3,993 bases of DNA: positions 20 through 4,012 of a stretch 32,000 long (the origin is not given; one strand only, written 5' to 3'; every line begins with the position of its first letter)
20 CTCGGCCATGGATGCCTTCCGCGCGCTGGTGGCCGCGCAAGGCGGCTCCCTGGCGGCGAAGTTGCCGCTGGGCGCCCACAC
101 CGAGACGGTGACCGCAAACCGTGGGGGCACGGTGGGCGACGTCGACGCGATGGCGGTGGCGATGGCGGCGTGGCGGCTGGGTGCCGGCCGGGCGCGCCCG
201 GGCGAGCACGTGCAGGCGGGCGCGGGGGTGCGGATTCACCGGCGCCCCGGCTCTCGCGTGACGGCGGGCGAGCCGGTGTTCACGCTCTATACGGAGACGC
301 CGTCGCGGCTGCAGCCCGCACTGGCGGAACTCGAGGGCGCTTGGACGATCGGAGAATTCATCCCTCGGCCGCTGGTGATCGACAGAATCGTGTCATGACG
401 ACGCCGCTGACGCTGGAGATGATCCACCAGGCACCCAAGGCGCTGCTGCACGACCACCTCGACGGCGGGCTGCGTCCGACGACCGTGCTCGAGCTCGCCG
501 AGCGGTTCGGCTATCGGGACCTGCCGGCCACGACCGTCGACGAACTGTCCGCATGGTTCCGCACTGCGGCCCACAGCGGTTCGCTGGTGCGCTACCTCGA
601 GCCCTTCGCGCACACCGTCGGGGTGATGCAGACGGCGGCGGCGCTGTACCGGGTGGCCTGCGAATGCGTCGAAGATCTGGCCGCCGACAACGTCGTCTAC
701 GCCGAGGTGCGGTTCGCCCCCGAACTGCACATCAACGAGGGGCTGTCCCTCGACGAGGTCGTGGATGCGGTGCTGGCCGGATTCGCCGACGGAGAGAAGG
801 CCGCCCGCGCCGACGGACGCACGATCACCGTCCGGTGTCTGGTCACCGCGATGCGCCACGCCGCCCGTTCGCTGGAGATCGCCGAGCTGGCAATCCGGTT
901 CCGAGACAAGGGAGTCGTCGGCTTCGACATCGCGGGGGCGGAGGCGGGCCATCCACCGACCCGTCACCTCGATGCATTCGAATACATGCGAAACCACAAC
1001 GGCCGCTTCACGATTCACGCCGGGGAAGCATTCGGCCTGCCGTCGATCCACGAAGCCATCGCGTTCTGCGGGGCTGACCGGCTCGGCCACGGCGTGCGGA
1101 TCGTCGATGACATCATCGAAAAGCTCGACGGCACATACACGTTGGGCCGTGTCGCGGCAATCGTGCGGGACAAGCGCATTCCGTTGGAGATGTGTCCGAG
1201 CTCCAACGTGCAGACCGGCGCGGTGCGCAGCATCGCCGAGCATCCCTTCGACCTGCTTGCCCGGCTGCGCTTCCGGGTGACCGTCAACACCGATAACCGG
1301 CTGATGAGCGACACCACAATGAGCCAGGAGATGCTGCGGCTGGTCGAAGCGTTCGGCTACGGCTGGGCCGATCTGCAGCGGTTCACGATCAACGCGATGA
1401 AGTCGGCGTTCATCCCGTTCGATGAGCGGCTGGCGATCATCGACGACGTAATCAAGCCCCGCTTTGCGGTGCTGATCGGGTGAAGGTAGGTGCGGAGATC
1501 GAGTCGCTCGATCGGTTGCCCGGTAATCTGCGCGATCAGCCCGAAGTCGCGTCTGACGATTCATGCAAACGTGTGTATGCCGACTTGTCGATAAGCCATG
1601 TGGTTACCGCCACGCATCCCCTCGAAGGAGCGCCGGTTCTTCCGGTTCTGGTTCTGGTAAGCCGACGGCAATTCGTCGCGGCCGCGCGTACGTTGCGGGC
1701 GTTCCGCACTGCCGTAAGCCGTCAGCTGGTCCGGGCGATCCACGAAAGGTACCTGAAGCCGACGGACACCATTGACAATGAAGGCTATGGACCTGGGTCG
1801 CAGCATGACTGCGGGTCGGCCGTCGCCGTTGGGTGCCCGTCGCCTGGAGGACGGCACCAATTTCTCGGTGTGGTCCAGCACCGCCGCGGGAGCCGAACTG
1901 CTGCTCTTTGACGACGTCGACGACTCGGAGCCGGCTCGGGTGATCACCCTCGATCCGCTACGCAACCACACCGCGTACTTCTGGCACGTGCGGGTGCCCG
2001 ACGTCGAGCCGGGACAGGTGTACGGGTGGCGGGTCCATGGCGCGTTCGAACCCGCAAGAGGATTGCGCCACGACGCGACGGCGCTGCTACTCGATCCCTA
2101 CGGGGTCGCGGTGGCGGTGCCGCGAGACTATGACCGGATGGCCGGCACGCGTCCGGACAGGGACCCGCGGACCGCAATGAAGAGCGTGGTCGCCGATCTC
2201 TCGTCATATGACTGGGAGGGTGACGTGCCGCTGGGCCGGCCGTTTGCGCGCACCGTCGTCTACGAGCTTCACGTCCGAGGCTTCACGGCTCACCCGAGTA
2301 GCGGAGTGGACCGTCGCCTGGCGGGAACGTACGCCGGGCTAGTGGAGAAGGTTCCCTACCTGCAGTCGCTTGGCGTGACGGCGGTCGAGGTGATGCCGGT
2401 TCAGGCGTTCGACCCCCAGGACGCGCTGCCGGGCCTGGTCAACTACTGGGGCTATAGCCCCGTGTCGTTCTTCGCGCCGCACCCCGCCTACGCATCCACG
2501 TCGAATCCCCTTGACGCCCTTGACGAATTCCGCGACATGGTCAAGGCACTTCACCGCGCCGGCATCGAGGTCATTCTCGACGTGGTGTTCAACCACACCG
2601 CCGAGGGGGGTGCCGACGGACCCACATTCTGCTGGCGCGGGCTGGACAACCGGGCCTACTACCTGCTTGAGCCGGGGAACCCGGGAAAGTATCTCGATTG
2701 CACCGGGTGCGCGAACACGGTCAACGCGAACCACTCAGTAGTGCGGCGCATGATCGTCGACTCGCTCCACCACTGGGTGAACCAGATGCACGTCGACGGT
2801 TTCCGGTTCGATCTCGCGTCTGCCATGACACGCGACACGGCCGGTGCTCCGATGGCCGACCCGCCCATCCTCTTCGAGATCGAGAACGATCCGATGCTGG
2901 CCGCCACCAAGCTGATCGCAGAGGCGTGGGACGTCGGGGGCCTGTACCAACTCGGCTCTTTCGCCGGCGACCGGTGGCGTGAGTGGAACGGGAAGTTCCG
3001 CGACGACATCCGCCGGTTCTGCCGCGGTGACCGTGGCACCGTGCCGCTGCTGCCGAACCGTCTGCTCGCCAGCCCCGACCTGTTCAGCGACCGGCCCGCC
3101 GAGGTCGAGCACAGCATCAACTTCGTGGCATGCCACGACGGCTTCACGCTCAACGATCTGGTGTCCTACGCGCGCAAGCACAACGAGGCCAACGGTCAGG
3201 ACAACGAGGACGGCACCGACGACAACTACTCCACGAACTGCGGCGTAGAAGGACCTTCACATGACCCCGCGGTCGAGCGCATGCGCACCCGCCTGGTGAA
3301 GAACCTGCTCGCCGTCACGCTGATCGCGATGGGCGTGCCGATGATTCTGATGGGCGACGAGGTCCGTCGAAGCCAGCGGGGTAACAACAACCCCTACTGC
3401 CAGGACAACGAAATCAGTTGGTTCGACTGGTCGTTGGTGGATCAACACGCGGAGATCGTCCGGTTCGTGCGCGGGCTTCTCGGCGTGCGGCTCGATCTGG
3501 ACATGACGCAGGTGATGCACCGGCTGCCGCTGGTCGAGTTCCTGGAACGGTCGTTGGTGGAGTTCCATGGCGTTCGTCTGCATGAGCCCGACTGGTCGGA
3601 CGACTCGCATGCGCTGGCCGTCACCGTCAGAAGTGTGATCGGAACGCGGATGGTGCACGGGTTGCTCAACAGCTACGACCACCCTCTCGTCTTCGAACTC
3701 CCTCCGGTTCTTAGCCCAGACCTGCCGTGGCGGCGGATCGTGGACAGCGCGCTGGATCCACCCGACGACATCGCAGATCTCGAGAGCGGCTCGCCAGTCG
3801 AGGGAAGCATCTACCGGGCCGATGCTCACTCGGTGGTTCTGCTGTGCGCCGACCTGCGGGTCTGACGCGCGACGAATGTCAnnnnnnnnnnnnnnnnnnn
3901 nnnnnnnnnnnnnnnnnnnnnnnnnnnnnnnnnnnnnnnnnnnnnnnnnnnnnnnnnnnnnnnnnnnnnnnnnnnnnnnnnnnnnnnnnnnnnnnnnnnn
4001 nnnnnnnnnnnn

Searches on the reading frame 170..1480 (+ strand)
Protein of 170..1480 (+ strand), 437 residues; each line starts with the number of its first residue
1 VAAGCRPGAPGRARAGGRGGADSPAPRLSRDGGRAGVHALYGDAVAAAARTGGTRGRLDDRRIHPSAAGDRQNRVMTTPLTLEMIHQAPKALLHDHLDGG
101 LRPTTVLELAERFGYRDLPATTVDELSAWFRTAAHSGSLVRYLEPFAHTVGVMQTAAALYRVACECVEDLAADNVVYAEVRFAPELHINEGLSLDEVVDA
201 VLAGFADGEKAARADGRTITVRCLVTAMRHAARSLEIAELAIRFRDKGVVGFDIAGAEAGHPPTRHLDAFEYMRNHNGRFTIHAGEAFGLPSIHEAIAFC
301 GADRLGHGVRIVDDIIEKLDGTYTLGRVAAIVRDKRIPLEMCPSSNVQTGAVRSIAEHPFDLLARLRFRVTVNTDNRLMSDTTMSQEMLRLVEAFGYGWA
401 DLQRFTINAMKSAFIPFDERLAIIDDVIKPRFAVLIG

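Call 9: search_protein_families(library=ncbifam, proteins=[window:170-1480:+], max_evalue=0.00001)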
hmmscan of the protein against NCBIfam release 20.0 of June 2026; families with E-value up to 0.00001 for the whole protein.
window:170-1480:+ (437 aa): 10 families
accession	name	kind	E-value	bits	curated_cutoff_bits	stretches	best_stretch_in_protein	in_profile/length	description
NF006847.0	PRK09358.1-2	equivalog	6.1e-191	634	412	1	78-436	3-361/364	adenosine deaminase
TIGR01430.1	aden_deam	equivalog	8e-73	245.3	216.55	1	89-425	2-321/323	adenosine deaminase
NF006846.0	PRK09358.1-1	equivalog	1.7e-53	181.8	459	1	87-426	5-329/333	adenosine deaminase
NF006848.0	PRK09358.1-3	equivalog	4.3e-49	167.5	426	1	87-424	3-320/325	adenosine deaminase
NF006850.0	PRK09358.1-6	equivalog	8.8e-42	143.1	419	1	83-427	3-327/334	adenosine deaminase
NF006854.0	PRK09358.3-1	equivalog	1.8e-35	122.6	530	1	84-426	10-333/344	adenosine deaminase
NF006849.0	PRK09358.1-5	equivalog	8.8e-30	103.9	494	1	84-427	8-337/350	adenosine deaminase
NF006856.0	PRK09358.3-3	equivalog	1.7e-12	47.1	510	1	252-395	164-296/316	adenosine deaminase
TIGR01431.1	adm_rel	subfamily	3.2e-08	32.8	315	1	140-375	176-411/479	adenosine deaminase-related growth factor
NF006859.0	PRK09358.3-6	equivalog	9.8e-06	25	549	0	252-392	153-282/299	adenosine deaminase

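Call 44: find_homologous_proteins(query=window:395-1480:+, max_evalue=1e-30)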
Query window:395-1480:+ (362 aa): 8000 proteins with E <= 1e-30 among 8000 candidates; the best 120 are listed.
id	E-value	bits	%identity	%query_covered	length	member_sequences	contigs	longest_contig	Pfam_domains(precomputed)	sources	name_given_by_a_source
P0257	1.1e-238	809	100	100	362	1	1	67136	PF00962.29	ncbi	ncbi:MAG: adenosine deaminase [Candidatus Sericytochromatia bacterium]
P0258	1.1e-224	763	95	100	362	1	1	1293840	PF00962.29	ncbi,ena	-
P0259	8.5e-222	754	94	100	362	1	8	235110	PF00962.29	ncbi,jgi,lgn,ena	jgi:adenosine deaminase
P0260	1.8e-221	753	94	100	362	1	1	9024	PF00962.29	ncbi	ncbi:MAG TPA: adenosine deaminase [Mycobacterium sp.]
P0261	2.7e-221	752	94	100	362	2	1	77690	PF00962.29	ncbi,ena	-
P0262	6.2e-221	751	93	100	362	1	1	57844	PF00962.29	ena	-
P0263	1.6e-220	749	93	100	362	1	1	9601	PF00962.29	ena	-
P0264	3.8e-220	748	93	100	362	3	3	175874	PF00962.29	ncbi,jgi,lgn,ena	jgi:adenosine deaminase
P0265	7.4e-218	741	92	100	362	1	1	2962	PF00962.29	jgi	jgi:adenosine deaminase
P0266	7.8e-218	741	92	100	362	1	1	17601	PF00962.29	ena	-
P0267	2.6e-217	739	92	100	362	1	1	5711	PF00962.29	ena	-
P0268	4.9e-217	738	91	100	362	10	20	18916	PF00962.29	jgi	jgi:adenosine deaminase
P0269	8.3e-217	737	91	100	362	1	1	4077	PF00962.29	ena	-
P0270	1.0e-216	737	92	100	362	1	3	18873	PF00962.29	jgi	jgi:adenosine deaminase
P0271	1.0e-216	737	91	100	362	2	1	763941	PF00962.29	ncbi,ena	-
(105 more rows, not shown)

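Call 46: search_dna_similar(query=window:395-1480:+, collection=plasmids, mode=protein, max_rows=8)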
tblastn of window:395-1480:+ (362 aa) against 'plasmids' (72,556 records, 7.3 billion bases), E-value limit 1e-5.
Records with a match: 111; places in all: 128; records where one place covers at least 80% of the query: 95.
Best place of each record, by identity: 60-80% 2; <60% 109.
By first word of the organism name: Streptomyces 12; Clostridium 9; Vibrio 8; Lactiplantibacillus 7; Acinetobacter 6; Sinorhizobium 4; Escherichia 4; Klebsiella 3; Ralstonia 3; Burkholderia 3; and 39 more.
By predicted mobility (MOB-suite, as given by PLSDB): non-mobilizable 81; mobilizable 17; conjugative 13.
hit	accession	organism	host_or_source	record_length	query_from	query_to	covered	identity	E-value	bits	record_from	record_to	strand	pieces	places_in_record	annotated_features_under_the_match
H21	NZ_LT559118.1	Nonomuraea gerenzanensis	-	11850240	6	357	97%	69.0%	4e-151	478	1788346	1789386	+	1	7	none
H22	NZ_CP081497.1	Streptomyces sp. BHT-5-2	whole organism,plant soil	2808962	5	360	98%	61.8%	4e-132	423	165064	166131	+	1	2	none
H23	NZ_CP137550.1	Streptomyces sp. N50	Selaginella tamariscina,cell ...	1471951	2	358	99%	57.7%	1e-115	375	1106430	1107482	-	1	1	record has no annotation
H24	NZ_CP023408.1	Streptomyces fungicidicus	Pig,cell culture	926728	8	358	97%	57.3%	3e-112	366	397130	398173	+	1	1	adenosine deaminase | DinB family protein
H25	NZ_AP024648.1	Arthrobacter sp. StoSoilB13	-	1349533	14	350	93%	55.4%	6e-105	345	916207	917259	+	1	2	record has no annotation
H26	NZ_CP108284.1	Streptomyces atratus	-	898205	14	354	94%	40.5%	6e-43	166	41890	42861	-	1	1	add: adenosine deaminase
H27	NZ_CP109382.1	Streptomyces atratus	-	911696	14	354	94%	40.5%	6e-43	166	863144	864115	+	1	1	add: adenosine deaminase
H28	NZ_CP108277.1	Streptomyces atratus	-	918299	14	354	94%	40.5%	6e-43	166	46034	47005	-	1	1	add: adenosine deaminase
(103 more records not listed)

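Call 47: get_annotated_region(hit=H21, flank=200)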
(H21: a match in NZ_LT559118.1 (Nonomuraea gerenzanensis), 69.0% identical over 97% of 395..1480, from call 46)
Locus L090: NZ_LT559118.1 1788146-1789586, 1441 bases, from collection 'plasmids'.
description: Nonomuraea gerenzanensis isolate nono1 plasmid I, complete sequence
organism: Nonomuraea gerenzanensis (NCBI taxid 93944)
taxonomy: Bacteria; Actinomycetota; Actinomycetes; Streptosporangiales; Streptosporangiaceae; Nonomuraea; Nonomuraea gerenzanensis
host: -; source: -; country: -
typing (MOB-suite, as given by PLSDB): non-mobilizable
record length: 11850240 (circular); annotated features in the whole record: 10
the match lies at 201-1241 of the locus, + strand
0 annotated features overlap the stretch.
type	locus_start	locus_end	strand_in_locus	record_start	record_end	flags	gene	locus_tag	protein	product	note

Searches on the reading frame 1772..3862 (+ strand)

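Call 9: search_protein_families(library=ncbifam, proteins=[window:1772-3862:+], max_evalue=0.00001)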
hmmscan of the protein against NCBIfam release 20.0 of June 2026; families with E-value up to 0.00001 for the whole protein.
window:1772-3862:+ (697 aa): 25 families
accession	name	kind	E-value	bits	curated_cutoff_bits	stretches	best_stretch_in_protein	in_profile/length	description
TIGR02100.1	glgX_debranch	equivalog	1.7e-207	690.7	640.9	1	15-662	2-663/688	glycogen debranching protein GlgX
NF002983.0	PRK03705.1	equivalog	2.4e-162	541.4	901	1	11-574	3-559/658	glycogen debranching protein GlgX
NF011082.0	PRK14510.1-1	equivalog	1.1e-142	476.9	2511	1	11-576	5-566/1410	bifunctional glycogen debranching protein GlgX/4-alpha-glucanotransferase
TIGR02104.1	pulA_typeI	equivalog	4.9e-63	213.1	504.5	1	19-574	11-527/605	type I pullulanase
TIGR02103.1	pullul_strch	subfamily_domain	3.5e-37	127.9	697.6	1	226-356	380-508/900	pullulanase-type alpha-1,6-glucosidase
TIGR02402.1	trehalose_TreZ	equivalog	3.4e-36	124.6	538.8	1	136-357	70-255/545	malto-oligosyltrehalose trehalohydrolase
TIGR02102.1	pullulan_Gpos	equivalog_domain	1.2e-34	119.4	1042.25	1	20-349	319-644/1113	pullulanase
NF003811.1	PRK05402.1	equivalog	1.8e-22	79.6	741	1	26-352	28-306/619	1,4-alpha-glucan branching protein GlgB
NF008967.0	PRK12313.1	equivalog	6.5e-21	74.3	577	1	26-352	37-314/633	1,4-alpha-glucan branching protein GlgB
NF041321.1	Alpha-amyl_MalA_Halo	equivalog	4.2e-17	61.8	875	1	161-353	260-431/666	alpha-amylase MalA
NF009221.0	PRK12568.1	equivalog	4.2e-14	51.6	1270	1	27-356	153-433/745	1,4-alpha-glucan branching enzyme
TIGR01515.1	branching_enzym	equivalog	4.5e-14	51.9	463.95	1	138-352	110-295/607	1,4-alpha-glucan branching enzyme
NF011293.0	PRK14705.1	equivalog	1.2e-12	46.3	2376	1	183-352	760-909/1224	1,4-alpha-glucan branching enzyme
TIGR02456.1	treS_nterm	equivalog_domain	9.2e-12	44.2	678.35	1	158-278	3-103/539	maltose alpha-D-glucosyltransferase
NF008051.0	PRK10785.1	equivalog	6e-11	41.2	568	1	183-349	174-337/607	maltodextrin glucosidase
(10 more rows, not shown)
